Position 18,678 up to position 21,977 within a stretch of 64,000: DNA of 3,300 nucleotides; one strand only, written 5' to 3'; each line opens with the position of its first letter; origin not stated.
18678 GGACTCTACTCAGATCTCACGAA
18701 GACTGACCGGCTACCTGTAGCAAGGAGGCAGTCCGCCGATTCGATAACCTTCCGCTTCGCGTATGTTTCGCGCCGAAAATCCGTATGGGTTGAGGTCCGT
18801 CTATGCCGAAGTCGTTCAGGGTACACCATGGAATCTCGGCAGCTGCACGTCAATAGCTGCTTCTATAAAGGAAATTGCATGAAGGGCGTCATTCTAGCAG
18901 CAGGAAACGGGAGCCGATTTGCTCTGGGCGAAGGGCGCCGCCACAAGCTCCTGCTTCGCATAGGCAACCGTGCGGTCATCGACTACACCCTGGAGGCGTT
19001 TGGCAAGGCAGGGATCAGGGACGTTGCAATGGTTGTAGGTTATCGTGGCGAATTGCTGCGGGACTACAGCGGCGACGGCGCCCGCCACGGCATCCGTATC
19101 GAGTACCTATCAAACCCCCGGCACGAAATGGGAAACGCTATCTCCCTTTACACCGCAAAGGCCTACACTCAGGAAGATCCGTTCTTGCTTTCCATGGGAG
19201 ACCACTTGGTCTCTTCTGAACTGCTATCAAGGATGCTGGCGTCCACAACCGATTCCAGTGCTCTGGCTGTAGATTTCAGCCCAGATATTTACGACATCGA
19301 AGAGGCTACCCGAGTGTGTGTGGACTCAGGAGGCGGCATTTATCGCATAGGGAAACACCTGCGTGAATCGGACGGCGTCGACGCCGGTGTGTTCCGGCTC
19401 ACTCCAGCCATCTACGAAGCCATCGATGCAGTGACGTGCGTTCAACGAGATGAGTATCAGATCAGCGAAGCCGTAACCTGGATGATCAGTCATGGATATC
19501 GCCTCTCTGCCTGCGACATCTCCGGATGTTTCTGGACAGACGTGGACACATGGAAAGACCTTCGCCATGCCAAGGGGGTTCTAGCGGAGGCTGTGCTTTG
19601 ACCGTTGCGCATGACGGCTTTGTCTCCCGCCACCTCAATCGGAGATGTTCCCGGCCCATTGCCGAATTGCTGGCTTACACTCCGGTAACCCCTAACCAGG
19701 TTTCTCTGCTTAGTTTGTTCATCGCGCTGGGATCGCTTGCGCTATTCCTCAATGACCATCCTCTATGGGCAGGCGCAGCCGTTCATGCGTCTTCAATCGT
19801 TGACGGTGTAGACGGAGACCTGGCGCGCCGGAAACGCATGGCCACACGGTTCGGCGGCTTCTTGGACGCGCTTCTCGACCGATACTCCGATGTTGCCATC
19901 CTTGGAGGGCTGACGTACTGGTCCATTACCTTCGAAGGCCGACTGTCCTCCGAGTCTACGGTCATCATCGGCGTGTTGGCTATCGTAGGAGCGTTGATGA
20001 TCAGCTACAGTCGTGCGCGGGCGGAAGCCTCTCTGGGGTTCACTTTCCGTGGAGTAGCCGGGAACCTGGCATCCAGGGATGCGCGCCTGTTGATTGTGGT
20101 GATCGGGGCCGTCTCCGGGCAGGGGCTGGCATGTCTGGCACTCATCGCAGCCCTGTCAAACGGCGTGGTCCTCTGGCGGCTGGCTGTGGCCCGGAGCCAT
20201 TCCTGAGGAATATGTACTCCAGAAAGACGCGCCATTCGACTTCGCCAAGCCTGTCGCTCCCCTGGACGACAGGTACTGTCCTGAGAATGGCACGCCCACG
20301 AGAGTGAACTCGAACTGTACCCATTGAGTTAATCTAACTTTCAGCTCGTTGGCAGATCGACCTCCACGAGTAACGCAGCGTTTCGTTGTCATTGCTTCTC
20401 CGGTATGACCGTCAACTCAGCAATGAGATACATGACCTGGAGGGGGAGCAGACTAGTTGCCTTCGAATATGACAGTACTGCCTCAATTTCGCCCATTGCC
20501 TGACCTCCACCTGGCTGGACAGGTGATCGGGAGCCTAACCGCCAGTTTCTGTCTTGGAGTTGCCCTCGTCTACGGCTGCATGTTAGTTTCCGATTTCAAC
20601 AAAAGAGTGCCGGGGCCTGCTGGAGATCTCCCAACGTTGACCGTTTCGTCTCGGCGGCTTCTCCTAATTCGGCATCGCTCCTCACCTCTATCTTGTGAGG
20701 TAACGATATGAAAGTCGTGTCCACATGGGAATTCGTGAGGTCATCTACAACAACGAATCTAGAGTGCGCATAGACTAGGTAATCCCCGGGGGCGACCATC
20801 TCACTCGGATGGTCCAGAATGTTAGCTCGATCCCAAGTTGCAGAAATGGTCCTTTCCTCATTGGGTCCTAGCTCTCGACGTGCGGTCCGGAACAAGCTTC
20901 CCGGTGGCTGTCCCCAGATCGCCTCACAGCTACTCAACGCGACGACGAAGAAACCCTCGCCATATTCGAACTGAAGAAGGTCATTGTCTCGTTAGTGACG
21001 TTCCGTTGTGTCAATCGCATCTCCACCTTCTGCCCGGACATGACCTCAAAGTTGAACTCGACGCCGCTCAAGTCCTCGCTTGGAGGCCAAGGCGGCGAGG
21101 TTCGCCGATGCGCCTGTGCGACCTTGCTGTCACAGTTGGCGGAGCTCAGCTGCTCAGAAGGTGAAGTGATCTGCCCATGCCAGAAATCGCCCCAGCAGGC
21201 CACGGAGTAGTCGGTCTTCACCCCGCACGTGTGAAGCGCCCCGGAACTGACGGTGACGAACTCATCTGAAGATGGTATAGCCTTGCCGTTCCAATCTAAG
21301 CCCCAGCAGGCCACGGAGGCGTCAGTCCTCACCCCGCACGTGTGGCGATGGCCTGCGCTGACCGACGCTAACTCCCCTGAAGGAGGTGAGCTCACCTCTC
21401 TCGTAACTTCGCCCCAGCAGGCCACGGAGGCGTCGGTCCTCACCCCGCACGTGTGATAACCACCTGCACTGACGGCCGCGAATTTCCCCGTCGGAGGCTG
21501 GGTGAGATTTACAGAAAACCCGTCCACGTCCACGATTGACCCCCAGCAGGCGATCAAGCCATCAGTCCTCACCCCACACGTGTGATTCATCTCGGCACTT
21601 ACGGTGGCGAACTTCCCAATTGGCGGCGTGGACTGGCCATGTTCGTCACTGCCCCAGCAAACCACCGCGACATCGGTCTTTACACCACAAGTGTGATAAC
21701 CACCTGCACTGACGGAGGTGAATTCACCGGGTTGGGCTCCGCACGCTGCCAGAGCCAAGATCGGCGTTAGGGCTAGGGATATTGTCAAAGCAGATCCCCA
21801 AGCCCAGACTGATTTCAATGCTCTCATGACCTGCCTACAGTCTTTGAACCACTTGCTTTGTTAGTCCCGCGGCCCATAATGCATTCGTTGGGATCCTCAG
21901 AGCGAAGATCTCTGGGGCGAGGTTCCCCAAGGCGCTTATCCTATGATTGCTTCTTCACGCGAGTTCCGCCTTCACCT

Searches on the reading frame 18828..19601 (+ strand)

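Call 23: search_protein_families(library=pfam, proteins=[window:18828-19601:+], max_evalue=0.001)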
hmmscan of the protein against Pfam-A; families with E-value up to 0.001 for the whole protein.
window:18828-19601:+ (257 aa): 2 families
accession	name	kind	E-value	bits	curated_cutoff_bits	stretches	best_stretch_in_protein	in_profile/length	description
PF00483.29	NTP_transferase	-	3.8e-17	63.1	21.2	1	19-249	1-239/245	Nucleotidyl transferase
PF12804.13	NTP_transf_3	-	7.2e-16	59.2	27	1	20-145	1-116/160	MobA-like NTP transferase domain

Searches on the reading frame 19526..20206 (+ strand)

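Call 47: search_protein_families(library=pfam, proteins=[window:19526-20206:+], max_evalue=0.001)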
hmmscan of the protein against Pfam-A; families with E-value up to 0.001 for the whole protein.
window:19526-20206:+ (226 aa): 1 family
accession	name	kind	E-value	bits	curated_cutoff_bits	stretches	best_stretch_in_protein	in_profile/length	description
PF01066.26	CDP-OH_P_transf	-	3.2e-13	50.8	22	1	55-166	3-109/152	CDP-alcohol phosphatidyltransferase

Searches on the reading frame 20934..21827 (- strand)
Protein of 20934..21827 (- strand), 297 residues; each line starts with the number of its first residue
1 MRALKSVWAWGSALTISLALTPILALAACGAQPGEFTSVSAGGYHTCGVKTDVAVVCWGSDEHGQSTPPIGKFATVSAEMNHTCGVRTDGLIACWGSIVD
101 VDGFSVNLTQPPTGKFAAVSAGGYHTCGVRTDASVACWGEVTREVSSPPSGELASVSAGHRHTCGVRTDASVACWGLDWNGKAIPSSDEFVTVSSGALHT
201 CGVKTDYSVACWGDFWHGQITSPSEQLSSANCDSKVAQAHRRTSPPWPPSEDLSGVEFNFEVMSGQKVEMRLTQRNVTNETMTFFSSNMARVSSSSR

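Call 23: search_protein_families(library=pfam, proteins=[window:20934-21827:-], max_evalue=0.001)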
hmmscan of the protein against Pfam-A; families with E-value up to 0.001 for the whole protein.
window:20934-21827:- (297 aa): 3 families
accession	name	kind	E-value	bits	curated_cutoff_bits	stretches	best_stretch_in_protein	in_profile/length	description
PF13540.12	RCC1_2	-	5.5e-23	80.6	22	3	37-65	2-30/30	Regulator of chromosome condensation (RCC1) repeat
PF25390.1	WD40_RLD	-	6.6e-16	59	150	2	71-274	89-315/363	RCC1-like domain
PF00415.24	RCC1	-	0.00067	20.6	21.7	0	110-127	31-48/50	Regulator of chromosome condensation (RCC1) repeat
